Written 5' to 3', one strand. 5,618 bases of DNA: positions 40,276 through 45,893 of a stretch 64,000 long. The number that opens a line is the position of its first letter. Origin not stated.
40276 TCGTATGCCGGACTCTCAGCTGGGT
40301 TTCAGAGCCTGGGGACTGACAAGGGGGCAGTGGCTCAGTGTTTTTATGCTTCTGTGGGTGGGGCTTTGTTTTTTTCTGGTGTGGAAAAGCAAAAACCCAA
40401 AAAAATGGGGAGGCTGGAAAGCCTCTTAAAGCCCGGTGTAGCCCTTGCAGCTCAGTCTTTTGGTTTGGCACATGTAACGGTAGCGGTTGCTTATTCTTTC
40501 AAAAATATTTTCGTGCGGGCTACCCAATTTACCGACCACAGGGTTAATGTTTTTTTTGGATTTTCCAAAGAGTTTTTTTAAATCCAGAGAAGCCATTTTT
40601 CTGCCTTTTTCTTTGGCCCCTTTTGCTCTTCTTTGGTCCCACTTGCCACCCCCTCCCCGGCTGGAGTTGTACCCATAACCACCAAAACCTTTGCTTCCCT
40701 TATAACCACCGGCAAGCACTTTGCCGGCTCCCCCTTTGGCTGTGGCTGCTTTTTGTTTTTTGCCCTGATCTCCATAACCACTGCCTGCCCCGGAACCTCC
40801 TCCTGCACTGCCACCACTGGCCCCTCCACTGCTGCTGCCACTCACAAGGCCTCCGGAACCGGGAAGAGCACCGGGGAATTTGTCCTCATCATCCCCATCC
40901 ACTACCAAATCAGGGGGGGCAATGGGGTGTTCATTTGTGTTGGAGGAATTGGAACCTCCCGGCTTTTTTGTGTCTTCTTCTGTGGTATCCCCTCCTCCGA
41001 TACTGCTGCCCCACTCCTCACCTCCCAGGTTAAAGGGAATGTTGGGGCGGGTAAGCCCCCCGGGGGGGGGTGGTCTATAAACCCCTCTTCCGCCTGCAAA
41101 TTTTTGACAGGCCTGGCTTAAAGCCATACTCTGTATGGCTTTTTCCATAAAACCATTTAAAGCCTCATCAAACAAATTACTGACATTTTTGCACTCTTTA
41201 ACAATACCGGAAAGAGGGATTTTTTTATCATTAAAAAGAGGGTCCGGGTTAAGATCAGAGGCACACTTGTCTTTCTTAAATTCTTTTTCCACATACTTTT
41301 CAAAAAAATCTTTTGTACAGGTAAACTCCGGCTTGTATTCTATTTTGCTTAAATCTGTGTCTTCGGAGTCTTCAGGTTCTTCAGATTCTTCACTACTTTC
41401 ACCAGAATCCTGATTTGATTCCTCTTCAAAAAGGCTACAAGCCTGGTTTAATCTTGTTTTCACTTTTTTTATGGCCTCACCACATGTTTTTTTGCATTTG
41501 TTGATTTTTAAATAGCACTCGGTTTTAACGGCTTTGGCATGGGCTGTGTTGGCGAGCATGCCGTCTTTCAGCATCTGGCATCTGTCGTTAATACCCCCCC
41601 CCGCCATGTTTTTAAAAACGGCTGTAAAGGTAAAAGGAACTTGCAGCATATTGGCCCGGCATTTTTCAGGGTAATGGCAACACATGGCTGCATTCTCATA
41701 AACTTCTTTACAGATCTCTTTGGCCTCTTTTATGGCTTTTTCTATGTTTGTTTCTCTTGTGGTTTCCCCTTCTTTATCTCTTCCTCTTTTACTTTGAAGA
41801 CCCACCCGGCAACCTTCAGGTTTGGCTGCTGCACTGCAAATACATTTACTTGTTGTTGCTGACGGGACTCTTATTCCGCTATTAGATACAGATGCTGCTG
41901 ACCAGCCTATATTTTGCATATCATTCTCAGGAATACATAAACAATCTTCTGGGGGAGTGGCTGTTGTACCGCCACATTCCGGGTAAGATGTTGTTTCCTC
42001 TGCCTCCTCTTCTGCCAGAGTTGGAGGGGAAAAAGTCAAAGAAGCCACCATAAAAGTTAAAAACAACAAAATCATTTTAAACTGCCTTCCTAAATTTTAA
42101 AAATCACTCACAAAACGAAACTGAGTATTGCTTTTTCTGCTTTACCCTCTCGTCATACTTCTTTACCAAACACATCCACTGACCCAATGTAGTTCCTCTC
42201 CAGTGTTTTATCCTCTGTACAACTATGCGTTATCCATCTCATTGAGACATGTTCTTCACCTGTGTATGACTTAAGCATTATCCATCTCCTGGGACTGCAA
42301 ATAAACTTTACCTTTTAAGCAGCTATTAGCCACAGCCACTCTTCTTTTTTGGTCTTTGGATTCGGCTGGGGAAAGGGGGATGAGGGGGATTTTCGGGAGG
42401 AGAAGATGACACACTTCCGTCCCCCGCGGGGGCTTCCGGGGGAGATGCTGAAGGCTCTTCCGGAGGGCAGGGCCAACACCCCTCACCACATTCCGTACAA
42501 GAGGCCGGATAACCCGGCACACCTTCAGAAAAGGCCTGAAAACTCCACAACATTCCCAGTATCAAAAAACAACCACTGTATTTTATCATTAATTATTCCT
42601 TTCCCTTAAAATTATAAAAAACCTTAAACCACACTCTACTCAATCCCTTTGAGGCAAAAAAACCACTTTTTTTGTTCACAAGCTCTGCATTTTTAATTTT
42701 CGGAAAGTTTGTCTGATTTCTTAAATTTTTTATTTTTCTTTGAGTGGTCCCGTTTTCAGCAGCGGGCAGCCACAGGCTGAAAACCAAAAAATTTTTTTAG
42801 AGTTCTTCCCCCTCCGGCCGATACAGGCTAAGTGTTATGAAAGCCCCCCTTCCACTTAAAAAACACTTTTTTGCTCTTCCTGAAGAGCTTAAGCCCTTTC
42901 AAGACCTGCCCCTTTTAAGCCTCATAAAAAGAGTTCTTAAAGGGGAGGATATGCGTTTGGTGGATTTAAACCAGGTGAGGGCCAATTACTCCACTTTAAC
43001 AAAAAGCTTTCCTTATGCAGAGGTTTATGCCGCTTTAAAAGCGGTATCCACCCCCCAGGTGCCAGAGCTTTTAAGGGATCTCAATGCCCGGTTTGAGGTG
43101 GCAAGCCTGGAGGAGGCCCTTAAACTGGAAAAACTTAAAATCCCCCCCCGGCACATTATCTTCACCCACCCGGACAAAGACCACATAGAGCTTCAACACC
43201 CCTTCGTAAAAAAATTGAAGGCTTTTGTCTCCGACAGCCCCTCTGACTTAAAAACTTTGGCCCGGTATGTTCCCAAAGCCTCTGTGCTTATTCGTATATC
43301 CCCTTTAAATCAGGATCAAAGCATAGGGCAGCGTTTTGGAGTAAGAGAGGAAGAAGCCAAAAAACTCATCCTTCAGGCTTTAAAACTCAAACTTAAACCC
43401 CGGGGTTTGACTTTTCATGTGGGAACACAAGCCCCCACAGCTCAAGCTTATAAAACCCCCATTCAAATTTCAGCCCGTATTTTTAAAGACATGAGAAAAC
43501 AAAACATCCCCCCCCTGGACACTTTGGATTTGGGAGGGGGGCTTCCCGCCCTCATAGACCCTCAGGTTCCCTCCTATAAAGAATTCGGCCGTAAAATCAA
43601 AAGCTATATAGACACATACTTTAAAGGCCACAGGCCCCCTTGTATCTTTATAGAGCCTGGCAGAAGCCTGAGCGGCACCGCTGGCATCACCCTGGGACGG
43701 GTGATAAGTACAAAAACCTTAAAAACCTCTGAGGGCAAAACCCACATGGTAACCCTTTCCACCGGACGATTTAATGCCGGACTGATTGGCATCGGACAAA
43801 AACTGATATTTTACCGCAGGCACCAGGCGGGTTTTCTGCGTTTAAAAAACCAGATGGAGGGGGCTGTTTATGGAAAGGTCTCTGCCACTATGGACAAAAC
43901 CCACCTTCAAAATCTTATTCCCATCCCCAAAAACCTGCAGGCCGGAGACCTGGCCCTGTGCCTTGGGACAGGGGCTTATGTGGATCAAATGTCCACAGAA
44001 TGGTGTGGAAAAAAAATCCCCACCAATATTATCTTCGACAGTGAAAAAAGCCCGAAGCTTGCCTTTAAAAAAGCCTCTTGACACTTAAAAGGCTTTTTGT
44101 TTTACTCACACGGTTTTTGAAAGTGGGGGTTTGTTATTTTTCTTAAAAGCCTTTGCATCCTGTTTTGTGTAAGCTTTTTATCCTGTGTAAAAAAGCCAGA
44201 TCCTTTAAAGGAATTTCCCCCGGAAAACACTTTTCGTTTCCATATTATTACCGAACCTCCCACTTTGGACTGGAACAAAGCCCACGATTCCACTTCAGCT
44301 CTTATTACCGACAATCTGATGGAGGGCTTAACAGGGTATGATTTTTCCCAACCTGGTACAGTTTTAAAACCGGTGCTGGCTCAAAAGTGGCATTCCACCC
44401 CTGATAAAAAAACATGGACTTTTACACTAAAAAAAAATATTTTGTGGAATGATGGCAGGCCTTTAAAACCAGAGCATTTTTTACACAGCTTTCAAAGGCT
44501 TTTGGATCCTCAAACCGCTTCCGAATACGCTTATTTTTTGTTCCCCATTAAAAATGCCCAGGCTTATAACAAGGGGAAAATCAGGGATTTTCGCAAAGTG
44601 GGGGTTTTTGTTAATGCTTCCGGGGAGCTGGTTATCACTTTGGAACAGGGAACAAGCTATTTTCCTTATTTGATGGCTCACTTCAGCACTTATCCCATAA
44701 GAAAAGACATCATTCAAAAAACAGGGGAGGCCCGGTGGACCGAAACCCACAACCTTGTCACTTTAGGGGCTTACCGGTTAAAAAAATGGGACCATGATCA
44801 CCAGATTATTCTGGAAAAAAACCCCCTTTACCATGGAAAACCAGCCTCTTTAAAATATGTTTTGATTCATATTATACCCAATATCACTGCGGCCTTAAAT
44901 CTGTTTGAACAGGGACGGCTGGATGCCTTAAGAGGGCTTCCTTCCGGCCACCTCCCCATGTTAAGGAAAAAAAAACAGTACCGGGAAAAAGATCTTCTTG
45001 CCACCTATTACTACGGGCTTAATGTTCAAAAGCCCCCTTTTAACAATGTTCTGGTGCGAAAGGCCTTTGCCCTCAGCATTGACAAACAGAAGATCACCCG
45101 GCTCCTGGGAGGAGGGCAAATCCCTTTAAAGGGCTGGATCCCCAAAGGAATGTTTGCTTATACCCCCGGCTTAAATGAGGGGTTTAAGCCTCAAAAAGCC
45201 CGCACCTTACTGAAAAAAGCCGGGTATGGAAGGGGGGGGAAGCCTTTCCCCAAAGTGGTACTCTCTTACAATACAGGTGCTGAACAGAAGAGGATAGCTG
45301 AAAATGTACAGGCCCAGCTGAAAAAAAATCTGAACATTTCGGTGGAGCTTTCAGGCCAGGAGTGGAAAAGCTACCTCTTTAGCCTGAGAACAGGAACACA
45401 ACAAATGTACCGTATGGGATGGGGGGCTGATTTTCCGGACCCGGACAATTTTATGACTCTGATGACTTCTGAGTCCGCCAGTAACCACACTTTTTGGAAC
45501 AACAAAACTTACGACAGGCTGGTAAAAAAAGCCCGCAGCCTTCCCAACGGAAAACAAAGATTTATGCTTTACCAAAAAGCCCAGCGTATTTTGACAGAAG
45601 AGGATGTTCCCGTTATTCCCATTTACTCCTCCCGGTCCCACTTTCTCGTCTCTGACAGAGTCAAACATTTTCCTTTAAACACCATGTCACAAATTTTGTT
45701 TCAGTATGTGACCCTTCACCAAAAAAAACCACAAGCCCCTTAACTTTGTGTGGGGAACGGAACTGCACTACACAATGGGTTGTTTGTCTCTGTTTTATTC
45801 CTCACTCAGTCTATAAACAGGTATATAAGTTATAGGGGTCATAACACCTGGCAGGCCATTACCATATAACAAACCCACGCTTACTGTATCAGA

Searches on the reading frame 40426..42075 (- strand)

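Call 20: search_protein_families(library=ncbifam, proteins=[window:40426-42075:-], max_evalue=0.001)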
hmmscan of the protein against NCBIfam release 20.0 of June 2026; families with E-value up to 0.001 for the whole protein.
window:40426-42075:- (549 aa): 0 families

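Call 56: search_protein_families(library=pfam, proteins=[window:40426-42075:-], max_evalue=0.1)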
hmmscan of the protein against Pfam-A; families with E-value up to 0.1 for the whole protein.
window:40426-42075:- (549 aa): 1 family
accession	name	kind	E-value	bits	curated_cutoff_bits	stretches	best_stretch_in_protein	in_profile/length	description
PF20488.3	Birna_VP1_thumb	-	0.099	12.9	25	0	38-99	23-82/167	Birnavirus RNA dependent RNA polymerase (VP1), thumb domain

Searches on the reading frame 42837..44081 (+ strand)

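Call 20: search_protein_families(library=ncbifam, proteins=[window:42837-44081:+], max_evalue=0.001)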
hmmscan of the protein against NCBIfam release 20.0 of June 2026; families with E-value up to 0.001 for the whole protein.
window:42837-44081:+ (414 aa): 6 families
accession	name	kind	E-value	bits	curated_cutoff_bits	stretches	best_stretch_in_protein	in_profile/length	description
TIGR01048.1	lysA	equivalog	3.7e-31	108.1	297.9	1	42-404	30-399/417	diaminopimelate decarboxylase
NF006515.0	PRK08961.1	equivalog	6.7e-16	57.4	802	1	41-401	507-860/861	bifunctional aspartate kinase/diaminopimelate decarboxylase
TIGR03099.1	dCO2ase_PEP1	hypoth_equivalog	4.6e-15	55.6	478.45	1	41-381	29-378/398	pyridoxal-dependent decarboxylase, exosortase A system-associated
NF052544.1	OrLyDeCDokD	equivalog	3.4e-10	39.1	700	1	57-408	65-445/461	ornithine/lysine decarboxylase DokD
NF003763.0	PRK05354.1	equivalog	1.4e-05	23.8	369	1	190-298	248-365/636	biosynthetic arginine decarboxylase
TIGR01273.1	speA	equivalog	1.5e-05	23.6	624.1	1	189-299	239-358/624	arginine decarboxylase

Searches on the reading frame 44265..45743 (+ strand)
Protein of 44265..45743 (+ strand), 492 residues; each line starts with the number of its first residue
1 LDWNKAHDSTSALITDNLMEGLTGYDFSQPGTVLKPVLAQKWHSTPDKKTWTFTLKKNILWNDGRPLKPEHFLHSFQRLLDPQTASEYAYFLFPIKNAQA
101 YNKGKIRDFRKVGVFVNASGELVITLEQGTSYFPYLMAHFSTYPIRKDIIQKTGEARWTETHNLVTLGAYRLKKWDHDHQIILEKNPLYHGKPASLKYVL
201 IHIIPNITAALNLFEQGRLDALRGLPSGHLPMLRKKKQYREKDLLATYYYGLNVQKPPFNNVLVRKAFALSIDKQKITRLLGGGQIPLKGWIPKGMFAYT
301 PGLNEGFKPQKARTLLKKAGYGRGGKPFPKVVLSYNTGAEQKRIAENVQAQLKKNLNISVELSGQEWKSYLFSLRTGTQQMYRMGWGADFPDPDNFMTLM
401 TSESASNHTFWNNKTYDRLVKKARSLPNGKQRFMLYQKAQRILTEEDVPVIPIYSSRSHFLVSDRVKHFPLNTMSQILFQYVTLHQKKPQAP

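Call 20: search_protein_families(library=ncbifam, proteins=[window:44265-45743:+], max_evalue=0.001)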
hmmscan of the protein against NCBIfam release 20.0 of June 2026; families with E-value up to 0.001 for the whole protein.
window:44265-45743:+ (492 aa): 11 families
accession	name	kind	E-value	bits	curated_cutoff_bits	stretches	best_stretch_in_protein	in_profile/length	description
NF011684.0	PRK15104.1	equivalog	2.7e-75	254.1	947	1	4-463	55-518/543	oligopeptide ABC transporter substrate-binding protein OppA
NF007287.0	PRK09755.1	equivalog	8.9e-63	212.9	1098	1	2-475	47-522/535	ABC transporter substrate-binding protein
NF043070.1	DppA_dipep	equivalog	3.7e-40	138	1005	1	26-484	66-534/535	dipeptide ABC transporter periplasmic-binding protein DppA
TIGR02294.1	nickel_nikA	equivalog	5.5e-32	111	393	1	18-461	35-478/501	nickel ABC transporter substrate-binding protein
NF045467.1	Opp4A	equivalog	1.6e-31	109.2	650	1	34-476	79-548/556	oligopeptide ABC transporter substrate-binding protein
NF011689.0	PRK15109.1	equivalog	9.7e-28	97.1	560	1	33-457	78-511/547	ABC transporter substrate-binding protein SapA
NF011942.0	PRK15413.1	equivalog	6.1e-20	71.4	594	1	2-456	42-483/512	glutathione ABC transporter substrate-binding protein GsiB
NF045468.1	Opp5A_nikA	equivalog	1.2e-19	70.2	600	2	161-469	155-472/488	nickel ABC transporter substrate-binding protein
NF047575.1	opine_bind_CntA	exception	3.3e-15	55.6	800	1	34-456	77-505/535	staphylopine-dependent metal ABC transporter substrate-binding lipoprotein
TIGR04028.1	SBP_KPN_01854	hypoth_equivalog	5e-11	41.9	468.5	1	254-483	262-507/509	TIGR04028 family ABC transporter substrate-binding protein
NF043077.1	MMSYN1_0169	equivalog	4.9e-09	35.2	650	0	363-418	695-750/896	oligopeptide ABC transporter substrate-binding protein OppA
